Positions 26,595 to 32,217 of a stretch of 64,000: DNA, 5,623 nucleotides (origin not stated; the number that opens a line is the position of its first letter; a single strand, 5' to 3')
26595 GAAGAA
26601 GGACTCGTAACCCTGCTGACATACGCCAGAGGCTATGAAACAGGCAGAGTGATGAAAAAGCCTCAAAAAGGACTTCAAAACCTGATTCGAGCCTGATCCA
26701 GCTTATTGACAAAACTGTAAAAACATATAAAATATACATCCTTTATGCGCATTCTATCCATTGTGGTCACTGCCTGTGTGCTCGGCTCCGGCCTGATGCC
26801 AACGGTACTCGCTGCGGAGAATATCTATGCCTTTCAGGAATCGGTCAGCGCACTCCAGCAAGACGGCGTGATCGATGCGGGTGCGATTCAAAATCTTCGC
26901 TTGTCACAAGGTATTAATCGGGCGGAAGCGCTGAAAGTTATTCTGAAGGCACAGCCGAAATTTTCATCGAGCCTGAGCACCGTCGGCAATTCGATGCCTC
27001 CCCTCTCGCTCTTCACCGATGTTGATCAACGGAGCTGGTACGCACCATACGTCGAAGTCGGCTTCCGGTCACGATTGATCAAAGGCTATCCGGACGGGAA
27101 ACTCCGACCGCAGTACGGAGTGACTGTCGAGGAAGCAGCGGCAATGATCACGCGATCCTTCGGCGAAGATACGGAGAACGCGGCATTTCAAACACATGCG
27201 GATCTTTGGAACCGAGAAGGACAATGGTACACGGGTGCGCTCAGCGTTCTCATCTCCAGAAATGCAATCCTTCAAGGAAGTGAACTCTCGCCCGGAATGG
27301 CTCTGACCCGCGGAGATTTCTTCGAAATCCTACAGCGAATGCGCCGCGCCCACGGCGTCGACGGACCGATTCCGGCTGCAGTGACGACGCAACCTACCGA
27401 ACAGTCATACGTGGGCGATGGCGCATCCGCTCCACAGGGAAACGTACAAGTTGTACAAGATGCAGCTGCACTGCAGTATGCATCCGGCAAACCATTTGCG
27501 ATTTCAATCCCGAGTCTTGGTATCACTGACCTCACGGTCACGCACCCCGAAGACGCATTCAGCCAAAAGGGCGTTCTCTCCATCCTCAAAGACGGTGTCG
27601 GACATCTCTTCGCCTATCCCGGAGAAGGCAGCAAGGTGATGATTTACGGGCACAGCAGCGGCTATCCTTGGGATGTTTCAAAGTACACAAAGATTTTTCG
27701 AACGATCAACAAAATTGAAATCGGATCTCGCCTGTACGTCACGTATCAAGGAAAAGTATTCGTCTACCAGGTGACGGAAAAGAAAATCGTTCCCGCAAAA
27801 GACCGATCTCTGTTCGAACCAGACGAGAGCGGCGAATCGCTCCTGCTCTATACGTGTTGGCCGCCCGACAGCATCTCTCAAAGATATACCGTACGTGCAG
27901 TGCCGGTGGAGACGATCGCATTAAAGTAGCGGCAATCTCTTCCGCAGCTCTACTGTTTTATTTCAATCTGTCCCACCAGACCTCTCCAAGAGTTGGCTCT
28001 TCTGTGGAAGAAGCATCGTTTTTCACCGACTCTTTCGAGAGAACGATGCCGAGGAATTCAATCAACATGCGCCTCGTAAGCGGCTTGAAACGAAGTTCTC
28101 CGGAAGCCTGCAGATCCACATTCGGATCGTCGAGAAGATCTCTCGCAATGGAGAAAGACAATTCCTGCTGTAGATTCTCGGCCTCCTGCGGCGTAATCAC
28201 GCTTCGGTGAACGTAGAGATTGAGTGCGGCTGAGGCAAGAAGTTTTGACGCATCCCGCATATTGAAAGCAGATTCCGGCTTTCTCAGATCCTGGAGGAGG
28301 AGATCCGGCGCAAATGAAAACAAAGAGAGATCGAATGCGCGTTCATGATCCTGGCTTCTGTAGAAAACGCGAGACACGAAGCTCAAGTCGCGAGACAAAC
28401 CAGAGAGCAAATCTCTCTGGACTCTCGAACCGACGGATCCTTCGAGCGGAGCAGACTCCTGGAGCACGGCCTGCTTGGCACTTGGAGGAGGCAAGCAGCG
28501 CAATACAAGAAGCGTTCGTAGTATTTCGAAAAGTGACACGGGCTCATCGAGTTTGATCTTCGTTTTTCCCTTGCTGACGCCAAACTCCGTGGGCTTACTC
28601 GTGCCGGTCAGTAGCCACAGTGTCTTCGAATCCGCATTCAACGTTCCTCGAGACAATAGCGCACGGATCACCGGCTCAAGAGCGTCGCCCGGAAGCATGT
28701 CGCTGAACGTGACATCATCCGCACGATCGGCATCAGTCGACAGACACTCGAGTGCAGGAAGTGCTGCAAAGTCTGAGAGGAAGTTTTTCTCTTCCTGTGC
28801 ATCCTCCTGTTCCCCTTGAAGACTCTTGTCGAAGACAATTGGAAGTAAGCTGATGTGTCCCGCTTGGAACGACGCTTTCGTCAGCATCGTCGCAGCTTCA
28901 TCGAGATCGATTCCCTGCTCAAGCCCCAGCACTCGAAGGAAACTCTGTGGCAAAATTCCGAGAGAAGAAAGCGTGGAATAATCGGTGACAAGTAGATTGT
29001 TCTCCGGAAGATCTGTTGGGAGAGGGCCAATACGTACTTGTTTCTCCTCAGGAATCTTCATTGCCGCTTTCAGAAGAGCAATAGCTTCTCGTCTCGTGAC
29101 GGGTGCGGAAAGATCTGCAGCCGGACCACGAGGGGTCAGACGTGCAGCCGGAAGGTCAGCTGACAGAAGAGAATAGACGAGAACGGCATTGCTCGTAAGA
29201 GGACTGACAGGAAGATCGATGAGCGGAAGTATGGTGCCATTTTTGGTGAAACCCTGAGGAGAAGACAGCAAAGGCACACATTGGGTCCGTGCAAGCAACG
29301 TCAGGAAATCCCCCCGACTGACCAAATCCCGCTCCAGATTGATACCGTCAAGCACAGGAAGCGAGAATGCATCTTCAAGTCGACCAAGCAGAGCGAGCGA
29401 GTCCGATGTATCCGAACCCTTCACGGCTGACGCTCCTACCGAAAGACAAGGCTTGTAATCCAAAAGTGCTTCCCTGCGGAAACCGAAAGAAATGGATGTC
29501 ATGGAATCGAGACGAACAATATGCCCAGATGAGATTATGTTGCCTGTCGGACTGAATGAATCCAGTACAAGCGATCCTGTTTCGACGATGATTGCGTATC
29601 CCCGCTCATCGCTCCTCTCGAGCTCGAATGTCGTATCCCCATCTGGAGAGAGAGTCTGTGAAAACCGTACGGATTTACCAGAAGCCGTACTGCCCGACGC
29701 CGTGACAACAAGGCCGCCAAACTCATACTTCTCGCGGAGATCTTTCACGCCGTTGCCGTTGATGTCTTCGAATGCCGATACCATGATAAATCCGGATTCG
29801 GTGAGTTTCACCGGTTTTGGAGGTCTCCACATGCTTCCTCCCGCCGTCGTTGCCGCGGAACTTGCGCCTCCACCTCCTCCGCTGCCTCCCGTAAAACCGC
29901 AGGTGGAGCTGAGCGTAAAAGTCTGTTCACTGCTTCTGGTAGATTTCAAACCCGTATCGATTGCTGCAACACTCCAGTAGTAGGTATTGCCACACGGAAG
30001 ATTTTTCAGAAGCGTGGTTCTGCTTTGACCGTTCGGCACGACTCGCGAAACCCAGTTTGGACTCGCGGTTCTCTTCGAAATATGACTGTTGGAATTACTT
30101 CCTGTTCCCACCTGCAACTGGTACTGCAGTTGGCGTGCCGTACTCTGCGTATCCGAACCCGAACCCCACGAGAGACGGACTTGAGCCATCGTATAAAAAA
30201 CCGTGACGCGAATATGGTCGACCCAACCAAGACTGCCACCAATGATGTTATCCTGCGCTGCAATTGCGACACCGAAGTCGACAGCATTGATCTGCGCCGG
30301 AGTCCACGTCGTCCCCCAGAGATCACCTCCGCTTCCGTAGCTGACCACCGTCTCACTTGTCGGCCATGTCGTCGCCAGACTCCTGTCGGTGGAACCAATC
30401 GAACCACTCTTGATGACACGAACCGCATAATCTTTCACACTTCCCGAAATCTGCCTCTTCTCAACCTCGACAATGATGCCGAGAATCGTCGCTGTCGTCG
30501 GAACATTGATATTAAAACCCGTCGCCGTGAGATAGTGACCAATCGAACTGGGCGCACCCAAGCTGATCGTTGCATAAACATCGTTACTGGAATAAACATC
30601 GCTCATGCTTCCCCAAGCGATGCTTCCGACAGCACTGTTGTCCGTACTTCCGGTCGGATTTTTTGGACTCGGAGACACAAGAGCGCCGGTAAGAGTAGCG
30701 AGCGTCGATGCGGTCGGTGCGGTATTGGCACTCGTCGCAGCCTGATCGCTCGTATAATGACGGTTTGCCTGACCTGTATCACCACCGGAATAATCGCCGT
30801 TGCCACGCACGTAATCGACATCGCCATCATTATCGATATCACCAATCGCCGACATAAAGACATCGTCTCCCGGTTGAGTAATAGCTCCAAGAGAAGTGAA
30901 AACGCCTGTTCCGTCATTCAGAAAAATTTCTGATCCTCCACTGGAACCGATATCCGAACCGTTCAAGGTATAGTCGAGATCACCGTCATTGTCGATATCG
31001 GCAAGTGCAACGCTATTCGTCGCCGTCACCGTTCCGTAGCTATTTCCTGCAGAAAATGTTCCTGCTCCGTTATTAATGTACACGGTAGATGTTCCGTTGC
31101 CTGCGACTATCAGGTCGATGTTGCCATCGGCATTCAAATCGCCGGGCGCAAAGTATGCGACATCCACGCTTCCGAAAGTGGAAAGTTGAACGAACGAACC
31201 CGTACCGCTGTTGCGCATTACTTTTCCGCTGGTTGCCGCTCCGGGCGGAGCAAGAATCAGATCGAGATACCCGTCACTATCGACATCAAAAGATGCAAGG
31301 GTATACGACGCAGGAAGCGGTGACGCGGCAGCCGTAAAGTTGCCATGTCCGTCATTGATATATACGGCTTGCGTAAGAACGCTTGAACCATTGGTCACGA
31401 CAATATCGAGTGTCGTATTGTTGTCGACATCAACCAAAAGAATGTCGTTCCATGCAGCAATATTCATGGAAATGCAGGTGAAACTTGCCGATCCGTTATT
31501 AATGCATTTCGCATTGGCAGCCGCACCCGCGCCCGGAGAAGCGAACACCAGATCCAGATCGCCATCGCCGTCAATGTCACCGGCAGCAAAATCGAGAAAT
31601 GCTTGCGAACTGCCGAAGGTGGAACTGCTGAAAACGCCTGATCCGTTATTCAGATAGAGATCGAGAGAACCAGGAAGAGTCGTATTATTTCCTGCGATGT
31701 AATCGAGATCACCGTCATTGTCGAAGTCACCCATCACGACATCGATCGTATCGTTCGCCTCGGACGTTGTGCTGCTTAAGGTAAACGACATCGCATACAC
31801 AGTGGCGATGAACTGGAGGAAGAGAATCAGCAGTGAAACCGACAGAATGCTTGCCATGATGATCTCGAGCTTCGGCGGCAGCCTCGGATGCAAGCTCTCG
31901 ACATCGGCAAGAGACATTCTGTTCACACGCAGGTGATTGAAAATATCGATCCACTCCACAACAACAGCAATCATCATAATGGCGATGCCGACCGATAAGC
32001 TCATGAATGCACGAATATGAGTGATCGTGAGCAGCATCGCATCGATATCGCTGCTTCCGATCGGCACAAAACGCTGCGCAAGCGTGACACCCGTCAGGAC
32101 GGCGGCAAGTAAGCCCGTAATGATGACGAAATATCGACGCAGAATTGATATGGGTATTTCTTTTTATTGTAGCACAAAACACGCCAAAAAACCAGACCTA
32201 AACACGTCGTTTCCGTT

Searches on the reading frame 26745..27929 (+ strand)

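Call 84: search_protein_families(library=pfam, proteins=[window:26745-27929:+], max_evalue=0.0001)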
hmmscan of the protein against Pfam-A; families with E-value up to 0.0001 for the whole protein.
window:26745-27929:+ (394 aa): 2 families
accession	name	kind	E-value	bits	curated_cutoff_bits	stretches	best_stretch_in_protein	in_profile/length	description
PF04203.18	Sortase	-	4e-18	65.8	26.6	1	253-388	1-125/125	Sortase domain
PF00395.25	SLH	-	6e-12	45.8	20.8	1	90-132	2-44/44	S-layer homology domain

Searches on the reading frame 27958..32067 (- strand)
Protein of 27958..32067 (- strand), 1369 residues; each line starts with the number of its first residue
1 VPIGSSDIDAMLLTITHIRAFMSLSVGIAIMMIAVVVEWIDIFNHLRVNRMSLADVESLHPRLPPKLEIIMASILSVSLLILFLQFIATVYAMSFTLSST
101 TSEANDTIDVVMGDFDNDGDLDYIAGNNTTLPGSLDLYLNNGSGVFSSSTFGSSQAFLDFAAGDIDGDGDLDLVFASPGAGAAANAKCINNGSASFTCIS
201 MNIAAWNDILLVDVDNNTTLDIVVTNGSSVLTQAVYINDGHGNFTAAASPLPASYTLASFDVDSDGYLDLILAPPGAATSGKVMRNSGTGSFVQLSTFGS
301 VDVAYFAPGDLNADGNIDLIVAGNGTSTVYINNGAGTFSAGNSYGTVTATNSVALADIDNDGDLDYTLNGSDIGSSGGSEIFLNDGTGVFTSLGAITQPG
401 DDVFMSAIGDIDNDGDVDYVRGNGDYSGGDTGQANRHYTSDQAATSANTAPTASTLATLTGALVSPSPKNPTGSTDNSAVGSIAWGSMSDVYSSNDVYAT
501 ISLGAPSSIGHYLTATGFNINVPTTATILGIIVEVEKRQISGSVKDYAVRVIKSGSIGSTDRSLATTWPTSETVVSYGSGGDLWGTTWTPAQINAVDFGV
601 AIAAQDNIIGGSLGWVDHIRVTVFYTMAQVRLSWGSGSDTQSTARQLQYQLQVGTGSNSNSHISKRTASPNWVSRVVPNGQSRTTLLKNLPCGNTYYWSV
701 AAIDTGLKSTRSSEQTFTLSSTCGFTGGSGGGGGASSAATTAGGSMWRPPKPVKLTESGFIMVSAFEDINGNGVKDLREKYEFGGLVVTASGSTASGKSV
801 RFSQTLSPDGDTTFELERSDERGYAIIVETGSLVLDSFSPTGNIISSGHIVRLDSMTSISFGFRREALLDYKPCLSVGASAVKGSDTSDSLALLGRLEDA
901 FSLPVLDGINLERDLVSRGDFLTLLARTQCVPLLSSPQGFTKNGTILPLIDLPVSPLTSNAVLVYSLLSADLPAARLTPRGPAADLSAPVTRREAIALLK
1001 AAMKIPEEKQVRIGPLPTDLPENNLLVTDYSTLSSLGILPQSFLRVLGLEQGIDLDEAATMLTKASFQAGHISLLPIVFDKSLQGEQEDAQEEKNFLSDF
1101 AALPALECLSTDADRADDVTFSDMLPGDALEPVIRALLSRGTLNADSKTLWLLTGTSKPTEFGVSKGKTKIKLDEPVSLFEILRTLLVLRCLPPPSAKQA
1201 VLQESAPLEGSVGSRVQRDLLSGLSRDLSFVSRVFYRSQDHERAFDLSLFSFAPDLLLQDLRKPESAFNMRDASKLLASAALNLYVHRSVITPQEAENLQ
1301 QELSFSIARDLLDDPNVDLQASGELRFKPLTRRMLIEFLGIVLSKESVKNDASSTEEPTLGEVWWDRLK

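Call 7: search_protein_families(library=pfam, proteins=[window:27958-32067:-], max_evalue=0.001)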
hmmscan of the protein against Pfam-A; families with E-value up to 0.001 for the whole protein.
window:27958-32067:- (1369 aa): 3 families
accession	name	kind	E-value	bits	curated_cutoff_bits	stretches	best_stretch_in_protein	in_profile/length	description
PF13517.12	FG-GAP_3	-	3.9e-37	127.1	26.9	4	310-365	1-58/61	FG-GAP-like repeat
PF01839.29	FG-GAP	-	5.7e-06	26.5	22.1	1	160-181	5-26/37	FG-GAP repeat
PF25788.1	Ig_Rha78A_N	-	0.00014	22.5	27.4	1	617-717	7-99/105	Rha78A-like, N-terminal immunoglobulin domain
